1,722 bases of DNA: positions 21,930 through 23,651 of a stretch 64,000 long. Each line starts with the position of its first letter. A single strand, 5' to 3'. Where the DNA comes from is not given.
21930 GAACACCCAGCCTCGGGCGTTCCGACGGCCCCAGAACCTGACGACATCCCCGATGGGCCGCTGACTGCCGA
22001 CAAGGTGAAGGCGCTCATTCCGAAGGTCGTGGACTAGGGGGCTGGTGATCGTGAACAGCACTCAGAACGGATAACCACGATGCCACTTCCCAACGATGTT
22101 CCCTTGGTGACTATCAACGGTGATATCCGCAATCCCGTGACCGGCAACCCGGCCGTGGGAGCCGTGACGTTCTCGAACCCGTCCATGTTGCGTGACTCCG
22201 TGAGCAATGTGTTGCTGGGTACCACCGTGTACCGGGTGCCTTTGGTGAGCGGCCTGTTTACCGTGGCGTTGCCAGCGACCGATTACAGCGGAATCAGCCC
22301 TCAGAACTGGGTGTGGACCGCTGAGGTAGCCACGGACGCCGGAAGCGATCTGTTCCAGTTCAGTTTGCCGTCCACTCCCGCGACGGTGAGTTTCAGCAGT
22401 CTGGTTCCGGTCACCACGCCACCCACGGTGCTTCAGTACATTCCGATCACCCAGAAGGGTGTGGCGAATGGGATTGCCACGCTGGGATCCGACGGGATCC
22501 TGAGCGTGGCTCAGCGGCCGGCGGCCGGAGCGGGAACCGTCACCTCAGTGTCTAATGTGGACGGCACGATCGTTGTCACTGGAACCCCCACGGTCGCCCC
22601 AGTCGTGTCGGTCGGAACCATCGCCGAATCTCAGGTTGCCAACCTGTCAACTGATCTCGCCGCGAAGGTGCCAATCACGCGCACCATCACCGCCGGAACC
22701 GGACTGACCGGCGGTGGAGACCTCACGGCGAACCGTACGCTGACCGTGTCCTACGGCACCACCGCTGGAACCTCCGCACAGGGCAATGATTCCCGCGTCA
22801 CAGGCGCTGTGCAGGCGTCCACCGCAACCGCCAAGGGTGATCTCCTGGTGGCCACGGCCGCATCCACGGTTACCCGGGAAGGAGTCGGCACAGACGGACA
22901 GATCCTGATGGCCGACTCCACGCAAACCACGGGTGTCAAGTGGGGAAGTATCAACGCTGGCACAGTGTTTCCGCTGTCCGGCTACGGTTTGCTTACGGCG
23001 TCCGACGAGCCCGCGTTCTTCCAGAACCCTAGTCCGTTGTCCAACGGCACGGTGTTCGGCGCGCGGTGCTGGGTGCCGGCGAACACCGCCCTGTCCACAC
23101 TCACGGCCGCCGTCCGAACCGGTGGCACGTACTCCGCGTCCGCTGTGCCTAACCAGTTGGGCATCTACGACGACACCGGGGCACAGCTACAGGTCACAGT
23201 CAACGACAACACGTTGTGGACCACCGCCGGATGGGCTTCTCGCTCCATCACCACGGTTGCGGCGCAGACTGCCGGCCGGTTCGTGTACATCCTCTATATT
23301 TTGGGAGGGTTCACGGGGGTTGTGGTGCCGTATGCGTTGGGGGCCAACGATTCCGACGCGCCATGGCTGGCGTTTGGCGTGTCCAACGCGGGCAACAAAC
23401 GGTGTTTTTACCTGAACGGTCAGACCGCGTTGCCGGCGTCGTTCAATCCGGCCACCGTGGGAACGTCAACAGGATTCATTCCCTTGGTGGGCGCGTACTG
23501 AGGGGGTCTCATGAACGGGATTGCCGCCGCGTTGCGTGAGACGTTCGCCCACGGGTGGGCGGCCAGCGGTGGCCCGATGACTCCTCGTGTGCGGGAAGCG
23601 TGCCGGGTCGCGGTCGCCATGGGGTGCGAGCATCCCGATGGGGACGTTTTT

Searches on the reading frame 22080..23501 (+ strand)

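Call 58: search_protein_families(library=phrogs, proteins=[window:22080-23501:+], max_evalue=0.001)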
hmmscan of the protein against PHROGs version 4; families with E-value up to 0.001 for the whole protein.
window:22080-23501:+ (473 aa): 10 families
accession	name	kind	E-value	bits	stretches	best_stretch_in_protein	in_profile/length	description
phrog_1197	-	tail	5.6e-13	49.8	1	193-323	234-353/715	tail protein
phrog_8780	-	tail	1.4e-12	47.7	1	130-243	501-612/755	minor tail protein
phrog_5596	-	unknown function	6.3e-11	42.7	1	116-150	39-73/451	-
phrog_14726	-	tail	8e-09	35.8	1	1-123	1-122/537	tail fiber protein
phrog_33513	-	unknown function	1.1e-08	34.5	1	243-295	55-107/1042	-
phrog_21962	-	tail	5e-08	33.6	1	187-245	186-244/321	tail protein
phrog_35419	-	tail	7.8e-07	29.7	1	162-290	253-393/414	tail fiber protein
phrog_27703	-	unknown function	6e-06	25.7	1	119-177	277-333/665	-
phrog_38418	-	unknown function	2.2e-05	24.5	1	190-228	313-351/472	-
phrog_1446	-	tail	0.0001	22.8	1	120-168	74-118/251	minor tail protein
